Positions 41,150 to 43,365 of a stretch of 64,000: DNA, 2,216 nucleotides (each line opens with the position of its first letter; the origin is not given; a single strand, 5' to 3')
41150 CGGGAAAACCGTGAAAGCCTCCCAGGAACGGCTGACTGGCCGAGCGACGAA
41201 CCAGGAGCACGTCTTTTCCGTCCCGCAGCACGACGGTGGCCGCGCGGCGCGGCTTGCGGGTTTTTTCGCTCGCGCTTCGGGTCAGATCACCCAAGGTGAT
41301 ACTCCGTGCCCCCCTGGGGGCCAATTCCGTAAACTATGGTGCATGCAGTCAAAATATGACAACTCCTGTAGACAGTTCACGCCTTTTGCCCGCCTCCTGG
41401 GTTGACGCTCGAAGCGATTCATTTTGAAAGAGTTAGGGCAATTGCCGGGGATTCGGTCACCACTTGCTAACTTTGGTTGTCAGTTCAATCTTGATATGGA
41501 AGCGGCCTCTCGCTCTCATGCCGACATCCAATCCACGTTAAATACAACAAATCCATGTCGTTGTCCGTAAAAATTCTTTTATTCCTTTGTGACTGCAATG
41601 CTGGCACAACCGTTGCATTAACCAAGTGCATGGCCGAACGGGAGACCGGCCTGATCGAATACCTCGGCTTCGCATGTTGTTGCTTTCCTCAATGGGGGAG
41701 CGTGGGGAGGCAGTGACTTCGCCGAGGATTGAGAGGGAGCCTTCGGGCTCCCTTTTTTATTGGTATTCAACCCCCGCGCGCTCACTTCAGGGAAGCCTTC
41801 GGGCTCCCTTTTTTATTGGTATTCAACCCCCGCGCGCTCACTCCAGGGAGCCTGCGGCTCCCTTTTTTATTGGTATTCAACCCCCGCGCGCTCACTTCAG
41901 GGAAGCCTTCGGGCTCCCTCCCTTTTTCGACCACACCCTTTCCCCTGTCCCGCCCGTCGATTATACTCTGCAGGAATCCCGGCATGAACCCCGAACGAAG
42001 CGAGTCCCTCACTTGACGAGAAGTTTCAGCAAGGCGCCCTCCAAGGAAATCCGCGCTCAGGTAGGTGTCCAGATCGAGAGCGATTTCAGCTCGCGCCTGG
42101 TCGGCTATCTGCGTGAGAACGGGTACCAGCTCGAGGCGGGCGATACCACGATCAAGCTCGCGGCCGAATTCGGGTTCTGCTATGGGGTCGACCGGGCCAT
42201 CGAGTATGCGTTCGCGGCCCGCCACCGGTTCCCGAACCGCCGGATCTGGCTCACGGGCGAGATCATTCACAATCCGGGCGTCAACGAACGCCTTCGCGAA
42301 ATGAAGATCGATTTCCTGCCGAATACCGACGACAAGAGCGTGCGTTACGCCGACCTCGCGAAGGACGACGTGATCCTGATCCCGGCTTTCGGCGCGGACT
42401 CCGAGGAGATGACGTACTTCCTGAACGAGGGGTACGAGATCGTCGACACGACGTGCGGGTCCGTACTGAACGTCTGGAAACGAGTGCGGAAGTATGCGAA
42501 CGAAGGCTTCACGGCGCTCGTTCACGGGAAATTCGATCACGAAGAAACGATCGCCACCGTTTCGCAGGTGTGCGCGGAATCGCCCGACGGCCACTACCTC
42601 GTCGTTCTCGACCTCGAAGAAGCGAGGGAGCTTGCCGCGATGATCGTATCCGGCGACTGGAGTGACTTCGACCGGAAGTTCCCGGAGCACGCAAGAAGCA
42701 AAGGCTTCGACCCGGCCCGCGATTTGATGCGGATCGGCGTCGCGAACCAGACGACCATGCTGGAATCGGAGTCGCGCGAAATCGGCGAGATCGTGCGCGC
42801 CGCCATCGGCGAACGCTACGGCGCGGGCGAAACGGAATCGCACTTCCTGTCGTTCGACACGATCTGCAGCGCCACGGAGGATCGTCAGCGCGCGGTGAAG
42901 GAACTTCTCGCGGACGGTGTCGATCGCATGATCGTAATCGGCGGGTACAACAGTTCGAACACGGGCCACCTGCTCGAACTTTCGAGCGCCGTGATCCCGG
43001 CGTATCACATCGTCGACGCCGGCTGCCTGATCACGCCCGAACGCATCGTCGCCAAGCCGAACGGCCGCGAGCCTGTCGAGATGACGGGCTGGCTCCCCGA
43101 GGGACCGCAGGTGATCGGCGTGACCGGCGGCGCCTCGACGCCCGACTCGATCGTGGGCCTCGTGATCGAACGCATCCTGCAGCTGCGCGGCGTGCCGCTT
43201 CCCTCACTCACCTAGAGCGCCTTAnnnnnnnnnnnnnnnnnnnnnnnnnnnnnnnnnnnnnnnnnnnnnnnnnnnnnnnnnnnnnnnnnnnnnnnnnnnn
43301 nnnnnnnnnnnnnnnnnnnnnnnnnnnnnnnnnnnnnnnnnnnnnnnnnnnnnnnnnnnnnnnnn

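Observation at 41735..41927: Tandem array of four terminator-like hairpins with identical spacers between the candidate sRNA and ispH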

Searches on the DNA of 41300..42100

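Call 5: search_rna_families(source=window, start=41300, end=42100, threshold=evalue, max_evalue=10, show_alignments=3)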
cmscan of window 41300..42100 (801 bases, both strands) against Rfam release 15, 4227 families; matches with E-value up to 10: 4.
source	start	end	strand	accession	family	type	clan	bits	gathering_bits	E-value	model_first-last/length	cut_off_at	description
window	42005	42064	+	RF02044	CDKN2B-AS_2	Gene; lncRNA;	-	16.9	50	0.64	1-46/46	no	CDKN2B antisense RNA 1 convserved region 2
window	41788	41867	+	RF03416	mir-7383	Gene; miRNA;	-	14.8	88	6.9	1-59/59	no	mir-7383 microRNA precursor family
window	41725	41815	+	RF00371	sroE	Gene; sRNA;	-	14.6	51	2.6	1-92/92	no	sroE RNA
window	41842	41983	-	RF02601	BASRCI337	Gene; sRNA;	-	11.7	229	3.5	1-191/191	no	Brucella sRNA CI337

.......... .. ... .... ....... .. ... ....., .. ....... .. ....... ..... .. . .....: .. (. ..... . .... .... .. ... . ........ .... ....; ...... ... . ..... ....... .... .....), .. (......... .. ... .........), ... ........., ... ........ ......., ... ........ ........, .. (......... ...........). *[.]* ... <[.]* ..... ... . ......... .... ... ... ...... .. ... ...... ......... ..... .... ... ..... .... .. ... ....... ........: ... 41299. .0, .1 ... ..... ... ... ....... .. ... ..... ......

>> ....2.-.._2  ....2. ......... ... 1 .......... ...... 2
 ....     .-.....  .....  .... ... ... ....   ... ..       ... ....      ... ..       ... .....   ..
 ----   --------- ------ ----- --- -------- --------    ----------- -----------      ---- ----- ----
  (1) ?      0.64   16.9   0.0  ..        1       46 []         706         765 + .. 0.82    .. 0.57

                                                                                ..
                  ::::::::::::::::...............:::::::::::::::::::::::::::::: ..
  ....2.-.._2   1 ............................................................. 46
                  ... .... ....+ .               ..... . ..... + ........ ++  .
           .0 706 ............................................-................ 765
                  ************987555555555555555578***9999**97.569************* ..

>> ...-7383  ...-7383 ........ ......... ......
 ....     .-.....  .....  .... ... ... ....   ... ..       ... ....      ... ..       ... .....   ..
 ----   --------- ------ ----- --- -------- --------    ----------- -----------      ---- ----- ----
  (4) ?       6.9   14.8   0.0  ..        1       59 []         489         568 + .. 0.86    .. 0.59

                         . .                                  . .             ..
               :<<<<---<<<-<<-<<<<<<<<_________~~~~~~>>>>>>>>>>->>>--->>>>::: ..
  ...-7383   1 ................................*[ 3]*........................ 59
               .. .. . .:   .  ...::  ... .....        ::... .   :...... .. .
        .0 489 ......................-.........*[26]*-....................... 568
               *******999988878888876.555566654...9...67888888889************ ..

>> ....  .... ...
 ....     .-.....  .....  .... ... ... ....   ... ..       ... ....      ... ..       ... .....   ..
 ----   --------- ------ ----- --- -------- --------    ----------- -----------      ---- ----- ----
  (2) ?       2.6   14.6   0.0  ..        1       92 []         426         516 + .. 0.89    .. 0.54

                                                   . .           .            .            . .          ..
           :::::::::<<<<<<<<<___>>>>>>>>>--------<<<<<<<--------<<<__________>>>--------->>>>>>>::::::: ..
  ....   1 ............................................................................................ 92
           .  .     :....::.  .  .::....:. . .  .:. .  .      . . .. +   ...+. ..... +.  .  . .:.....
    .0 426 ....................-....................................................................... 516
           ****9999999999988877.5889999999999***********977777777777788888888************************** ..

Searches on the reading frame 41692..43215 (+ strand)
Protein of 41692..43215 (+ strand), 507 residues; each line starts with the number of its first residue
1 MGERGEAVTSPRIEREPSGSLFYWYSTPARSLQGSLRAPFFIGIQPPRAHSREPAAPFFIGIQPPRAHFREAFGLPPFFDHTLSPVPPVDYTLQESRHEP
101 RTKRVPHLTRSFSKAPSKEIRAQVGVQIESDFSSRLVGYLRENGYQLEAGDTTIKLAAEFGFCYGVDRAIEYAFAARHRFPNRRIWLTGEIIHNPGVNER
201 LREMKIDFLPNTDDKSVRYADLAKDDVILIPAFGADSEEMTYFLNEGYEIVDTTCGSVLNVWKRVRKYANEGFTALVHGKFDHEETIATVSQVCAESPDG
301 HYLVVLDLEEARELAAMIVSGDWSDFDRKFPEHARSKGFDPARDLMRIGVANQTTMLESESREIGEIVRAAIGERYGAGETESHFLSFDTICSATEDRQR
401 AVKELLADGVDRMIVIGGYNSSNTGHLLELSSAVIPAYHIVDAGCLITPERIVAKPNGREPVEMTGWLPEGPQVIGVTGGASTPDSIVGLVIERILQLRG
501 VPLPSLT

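Call 66: find_encoding_contigs(protein=window:41692-43215:+, flank=1500, max_places=4)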
Protein window:41692-43215:+ (507 aa): no gene with exactly this product is on record in the collection.
